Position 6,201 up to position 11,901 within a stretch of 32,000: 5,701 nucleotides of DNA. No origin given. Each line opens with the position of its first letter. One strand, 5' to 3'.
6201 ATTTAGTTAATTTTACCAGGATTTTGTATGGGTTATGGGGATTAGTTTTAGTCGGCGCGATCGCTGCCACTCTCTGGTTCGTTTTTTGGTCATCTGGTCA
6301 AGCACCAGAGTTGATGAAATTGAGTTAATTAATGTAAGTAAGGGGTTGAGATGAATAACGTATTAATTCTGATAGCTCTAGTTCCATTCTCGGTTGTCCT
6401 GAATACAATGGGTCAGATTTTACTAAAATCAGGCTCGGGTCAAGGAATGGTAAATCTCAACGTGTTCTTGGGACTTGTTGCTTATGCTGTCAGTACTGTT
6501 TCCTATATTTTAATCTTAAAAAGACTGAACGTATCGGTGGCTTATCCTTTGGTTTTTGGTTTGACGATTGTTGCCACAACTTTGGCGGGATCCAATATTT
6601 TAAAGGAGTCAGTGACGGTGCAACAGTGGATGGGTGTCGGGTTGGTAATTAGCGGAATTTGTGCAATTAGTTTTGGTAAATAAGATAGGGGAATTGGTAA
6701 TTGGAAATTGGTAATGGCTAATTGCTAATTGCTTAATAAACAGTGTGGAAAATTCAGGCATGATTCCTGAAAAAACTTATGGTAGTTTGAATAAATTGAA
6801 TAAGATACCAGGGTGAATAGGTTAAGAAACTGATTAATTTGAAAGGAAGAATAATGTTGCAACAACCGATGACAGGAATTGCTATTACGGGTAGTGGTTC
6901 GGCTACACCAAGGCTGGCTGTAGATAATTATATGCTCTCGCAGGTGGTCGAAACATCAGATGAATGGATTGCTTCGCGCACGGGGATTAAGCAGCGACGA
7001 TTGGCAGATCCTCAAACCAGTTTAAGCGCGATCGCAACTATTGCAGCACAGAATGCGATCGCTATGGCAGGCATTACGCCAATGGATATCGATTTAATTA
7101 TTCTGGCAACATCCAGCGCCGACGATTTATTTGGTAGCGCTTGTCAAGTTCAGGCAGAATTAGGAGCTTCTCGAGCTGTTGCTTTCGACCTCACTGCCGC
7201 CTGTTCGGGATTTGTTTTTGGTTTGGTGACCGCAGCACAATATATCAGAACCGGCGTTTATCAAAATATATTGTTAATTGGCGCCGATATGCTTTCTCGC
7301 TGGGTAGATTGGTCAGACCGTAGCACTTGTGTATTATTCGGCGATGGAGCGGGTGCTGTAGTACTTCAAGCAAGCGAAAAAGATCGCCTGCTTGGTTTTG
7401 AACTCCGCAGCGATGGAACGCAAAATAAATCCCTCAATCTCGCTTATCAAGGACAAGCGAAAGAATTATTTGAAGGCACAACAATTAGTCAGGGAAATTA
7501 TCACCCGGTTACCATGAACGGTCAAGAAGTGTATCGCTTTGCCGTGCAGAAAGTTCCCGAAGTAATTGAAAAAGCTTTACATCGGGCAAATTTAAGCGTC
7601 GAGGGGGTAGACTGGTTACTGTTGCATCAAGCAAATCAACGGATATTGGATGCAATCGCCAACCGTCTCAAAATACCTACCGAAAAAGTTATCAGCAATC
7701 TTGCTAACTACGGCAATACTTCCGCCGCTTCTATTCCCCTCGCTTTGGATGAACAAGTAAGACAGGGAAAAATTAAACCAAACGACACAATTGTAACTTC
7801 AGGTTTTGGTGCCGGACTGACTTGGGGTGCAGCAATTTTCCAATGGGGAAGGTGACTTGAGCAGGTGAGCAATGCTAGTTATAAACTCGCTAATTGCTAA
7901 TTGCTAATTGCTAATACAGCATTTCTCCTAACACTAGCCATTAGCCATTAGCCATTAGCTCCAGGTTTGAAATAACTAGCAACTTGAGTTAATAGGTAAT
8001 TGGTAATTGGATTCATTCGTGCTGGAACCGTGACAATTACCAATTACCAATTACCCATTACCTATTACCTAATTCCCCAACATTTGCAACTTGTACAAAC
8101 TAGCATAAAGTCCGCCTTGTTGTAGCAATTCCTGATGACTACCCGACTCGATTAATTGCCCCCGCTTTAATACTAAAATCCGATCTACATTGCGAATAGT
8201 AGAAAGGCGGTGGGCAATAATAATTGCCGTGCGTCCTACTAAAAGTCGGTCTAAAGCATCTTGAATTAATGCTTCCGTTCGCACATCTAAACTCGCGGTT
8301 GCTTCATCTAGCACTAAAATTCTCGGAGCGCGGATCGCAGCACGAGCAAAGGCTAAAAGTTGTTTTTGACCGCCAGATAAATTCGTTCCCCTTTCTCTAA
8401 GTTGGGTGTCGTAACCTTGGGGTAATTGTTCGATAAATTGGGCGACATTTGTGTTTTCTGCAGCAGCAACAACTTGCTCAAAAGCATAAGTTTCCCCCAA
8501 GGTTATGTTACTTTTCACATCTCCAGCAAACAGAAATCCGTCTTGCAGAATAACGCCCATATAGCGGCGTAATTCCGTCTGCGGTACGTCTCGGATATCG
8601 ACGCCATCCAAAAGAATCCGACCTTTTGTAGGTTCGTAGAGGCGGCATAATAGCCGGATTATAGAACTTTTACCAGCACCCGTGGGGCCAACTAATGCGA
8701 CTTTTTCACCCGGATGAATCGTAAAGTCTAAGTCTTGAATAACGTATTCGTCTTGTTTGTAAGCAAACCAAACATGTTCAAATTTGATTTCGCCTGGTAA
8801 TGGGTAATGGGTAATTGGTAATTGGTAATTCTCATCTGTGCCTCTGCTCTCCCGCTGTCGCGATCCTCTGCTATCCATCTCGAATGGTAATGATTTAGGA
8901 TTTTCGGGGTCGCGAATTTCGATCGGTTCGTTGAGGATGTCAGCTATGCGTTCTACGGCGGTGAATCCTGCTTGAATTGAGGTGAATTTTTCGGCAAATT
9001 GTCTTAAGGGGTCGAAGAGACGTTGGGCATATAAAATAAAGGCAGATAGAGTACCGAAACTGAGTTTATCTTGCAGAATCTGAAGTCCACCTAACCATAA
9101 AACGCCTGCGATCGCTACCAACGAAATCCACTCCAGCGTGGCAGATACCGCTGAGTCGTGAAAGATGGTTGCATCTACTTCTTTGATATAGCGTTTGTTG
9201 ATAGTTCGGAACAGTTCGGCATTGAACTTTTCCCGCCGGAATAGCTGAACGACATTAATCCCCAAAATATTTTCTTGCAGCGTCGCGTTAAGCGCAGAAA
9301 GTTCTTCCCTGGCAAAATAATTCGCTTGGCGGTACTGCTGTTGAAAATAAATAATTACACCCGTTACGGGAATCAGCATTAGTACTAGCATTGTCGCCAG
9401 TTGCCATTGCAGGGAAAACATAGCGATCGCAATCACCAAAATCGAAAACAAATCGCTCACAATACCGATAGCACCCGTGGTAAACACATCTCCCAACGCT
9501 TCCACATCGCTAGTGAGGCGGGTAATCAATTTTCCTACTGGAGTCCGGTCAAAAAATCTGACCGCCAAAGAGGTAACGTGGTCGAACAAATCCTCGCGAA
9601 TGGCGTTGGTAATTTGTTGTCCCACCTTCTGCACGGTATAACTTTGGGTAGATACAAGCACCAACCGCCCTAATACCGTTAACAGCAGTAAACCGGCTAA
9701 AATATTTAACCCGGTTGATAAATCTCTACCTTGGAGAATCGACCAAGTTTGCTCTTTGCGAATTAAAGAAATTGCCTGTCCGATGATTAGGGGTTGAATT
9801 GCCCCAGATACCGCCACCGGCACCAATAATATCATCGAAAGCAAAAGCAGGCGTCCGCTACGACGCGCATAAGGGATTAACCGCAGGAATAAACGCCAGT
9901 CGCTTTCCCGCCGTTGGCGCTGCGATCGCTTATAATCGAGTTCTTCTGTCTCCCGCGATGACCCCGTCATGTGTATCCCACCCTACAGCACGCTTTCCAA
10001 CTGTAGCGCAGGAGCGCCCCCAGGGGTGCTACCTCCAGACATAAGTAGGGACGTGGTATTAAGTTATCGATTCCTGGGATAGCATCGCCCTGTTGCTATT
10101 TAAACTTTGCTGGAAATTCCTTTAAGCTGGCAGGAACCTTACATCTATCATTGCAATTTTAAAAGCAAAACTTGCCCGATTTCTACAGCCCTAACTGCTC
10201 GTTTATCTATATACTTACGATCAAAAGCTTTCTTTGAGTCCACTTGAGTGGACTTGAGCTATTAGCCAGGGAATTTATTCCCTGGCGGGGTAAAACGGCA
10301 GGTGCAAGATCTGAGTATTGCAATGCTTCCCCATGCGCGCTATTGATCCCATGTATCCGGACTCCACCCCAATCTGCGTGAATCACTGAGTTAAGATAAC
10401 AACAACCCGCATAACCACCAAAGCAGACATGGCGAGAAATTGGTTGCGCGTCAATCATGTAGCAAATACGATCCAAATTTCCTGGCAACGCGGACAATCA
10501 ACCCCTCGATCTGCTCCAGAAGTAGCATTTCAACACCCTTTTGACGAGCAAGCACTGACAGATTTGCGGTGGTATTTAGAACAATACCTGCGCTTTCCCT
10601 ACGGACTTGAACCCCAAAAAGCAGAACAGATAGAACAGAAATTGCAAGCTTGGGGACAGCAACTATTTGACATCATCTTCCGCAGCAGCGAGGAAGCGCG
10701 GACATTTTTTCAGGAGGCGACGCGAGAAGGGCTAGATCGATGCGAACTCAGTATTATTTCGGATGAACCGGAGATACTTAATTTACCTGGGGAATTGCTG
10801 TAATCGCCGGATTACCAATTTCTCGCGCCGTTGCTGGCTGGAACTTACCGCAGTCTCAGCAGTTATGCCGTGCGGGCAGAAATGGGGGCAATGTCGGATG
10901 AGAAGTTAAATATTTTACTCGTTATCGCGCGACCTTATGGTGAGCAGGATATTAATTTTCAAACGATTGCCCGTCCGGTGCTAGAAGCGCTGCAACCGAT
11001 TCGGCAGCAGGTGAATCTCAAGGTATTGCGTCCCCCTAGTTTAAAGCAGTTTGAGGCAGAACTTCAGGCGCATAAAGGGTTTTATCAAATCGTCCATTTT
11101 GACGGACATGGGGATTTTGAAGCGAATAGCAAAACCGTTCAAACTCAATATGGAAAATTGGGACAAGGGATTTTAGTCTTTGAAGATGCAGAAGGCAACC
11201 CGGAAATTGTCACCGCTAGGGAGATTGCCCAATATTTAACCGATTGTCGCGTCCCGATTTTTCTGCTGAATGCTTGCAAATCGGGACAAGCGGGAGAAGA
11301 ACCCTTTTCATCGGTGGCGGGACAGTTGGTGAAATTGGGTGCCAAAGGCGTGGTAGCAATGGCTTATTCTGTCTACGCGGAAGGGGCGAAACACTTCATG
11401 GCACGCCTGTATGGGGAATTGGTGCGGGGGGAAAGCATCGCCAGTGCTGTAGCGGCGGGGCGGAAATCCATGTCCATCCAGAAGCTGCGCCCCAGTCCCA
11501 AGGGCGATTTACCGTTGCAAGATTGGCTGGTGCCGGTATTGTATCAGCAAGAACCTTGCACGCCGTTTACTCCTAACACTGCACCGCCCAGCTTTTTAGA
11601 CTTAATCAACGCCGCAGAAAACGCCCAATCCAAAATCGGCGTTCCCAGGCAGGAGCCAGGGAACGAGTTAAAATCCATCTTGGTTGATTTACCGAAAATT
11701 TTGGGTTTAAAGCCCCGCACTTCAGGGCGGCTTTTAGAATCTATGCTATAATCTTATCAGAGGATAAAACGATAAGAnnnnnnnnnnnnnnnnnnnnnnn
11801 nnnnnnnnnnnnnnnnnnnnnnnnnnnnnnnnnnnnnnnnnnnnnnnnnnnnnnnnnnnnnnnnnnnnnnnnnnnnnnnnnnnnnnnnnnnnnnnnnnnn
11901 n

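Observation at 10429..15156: Caspase-like CHAT / NB-ARC-type STAND NTPase / TPR gene broken twice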

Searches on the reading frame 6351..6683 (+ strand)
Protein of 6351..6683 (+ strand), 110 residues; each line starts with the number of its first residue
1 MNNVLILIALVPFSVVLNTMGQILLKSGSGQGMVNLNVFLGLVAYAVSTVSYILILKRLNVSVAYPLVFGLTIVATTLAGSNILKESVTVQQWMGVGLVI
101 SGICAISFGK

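Call 59: search_protein_families(library=pfam, proteins=[window:6351-6683:+], max_evalue=0.0001)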
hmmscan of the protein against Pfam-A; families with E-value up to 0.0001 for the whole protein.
window:6351-6683:+ (110 aa): 3 families
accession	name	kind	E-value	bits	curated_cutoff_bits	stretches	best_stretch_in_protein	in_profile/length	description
PF00893.25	Multi_Drug_Res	-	4.8e-07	30.7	23.7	1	13-99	8-93/93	Small Multidrug Resistance protein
PF00892.27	EamA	-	7.8e-07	29.9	28.2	1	7-107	39-134/135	EamA-like transporter family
PF10639.15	TMEM234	-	1.1e-06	29.1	30.1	1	40-104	46-110/113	Putative transmembrane family 234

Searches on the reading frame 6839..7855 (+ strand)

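Call 59: search_protein_families(library=pfam, proteins=[window:6839-7855:+], max_evalue=0.0001)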
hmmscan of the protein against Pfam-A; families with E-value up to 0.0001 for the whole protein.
window:6839-7855:+ (338 aa): 3 families
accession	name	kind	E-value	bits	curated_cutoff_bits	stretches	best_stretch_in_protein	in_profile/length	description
PF08541.16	ACP_syn_III_C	-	2.2e-38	130.7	26.6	1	247-336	1-90/90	3-Oxoacyl-[acyl-carrier-protein (ACP)] synthase III C terminal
PF08545.16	ACP_syn_III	-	1.3e-33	115.2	24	1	116-193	1-80/80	3-Oxoacyl-[acyl-carrier-protein (ACP)] synthase III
PF00108.29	Thiolase_N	-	1.7e-05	24.8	26.4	1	45-154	6-117/260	Thiolase, N-terminal domain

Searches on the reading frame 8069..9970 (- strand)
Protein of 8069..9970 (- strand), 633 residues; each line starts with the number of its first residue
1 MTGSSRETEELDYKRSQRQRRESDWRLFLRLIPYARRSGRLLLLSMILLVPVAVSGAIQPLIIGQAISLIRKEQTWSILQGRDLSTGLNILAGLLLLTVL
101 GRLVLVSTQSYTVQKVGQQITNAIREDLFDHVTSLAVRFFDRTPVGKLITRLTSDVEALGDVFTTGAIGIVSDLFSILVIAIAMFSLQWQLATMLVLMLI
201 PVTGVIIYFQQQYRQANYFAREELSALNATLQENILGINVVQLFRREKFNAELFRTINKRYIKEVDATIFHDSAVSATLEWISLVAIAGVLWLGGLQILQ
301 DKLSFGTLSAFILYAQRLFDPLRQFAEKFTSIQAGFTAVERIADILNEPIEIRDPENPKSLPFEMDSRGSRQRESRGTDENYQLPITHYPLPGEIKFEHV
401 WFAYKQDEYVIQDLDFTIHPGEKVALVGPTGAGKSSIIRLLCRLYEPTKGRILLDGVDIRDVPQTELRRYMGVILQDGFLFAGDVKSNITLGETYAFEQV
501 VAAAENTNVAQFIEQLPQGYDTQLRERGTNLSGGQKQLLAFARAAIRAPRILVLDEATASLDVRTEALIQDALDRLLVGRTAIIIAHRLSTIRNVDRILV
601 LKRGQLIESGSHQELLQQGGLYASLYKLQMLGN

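Call 59: search_protein_families(library=pfam, proteins=[window:8069-9970:-], max_evalue=0.0001)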
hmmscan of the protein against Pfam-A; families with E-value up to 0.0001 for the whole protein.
window:8069-9970:- (633 aa): 4 families
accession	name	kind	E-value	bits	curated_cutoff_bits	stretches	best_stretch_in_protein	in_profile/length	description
PF00664.28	ABC_membrane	-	1.3e-42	146.8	28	1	42-321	1-273/274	ABC transporter transmembrane region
PF00005.33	ABC_tran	-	5.8e-32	111.6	25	1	412-559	2-137/137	ABC transporter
PF02463.25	SMC_N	-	3.2e-07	30.5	40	0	530-601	136-211/220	RecF/RecN/SMC N terminal domain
PF13304.12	AAA_21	-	4.4e-05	24.1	27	0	529-573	236-283/304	AAA domain, putative AbiEii toxin, Type IV TA system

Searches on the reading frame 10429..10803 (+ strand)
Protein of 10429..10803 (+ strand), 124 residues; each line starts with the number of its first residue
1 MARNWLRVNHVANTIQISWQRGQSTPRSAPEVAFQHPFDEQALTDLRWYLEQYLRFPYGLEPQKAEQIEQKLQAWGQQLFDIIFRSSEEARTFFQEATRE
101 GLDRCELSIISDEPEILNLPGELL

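Call 3: search_protein_families(library=pfam, proteins=[window:10429-10803:+], max_evalue=0.01)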
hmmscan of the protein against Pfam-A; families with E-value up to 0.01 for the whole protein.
window:10429-10803:+ (124 aa): 0 families

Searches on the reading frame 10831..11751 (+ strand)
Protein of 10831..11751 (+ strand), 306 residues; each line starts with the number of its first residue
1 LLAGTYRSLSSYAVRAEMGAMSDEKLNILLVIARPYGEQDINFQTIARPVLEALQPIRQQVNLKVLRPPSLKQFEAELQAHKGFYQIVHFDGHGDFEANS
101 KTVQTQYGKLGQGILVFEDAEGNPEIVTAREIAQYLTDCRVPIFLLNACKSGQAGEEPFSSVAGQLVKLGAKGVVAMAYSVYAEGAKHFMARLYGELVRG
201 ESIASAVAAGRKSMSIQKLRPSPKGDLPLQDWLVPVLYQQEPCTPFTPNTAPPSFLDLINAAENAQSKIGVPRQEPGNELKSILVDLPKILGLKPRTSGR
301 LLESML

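Call 3: search_protein_families(library=pfam, proteins=[window:10831-11751:+], max_evalue=0.01)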
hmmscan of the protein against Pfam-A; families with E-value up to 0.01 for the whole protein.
window:10831-11751:+ (306 aa): 2 families
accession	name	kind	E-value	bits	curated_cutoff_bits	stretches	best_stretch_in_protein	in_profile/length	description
PF12770.12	CHAT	-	5.3e-19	69.2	24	1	15-217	72-269/289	CHAT domain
PF01364.23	Peptidase_C25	-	1.6e-07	31.4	23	1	86-215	231-346/374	Peptidase family C25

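Call 25: search_protein_families(library=padloc, proteins=[window:10831-11751:+], max_evalue=0.01)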
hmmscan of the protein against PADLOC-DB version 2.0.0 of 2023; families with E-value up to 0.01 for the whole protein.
window:10831-11751:+ (306 aa): 2 families
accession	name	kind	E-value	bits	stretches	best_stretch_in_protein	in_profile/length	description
PDLC03831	BovA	-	1.9e-05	21.4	1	57-194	479-596/720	-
PDLC02016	SAVED_CHAT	-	3.3e-05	21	1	59-208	123-252/498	-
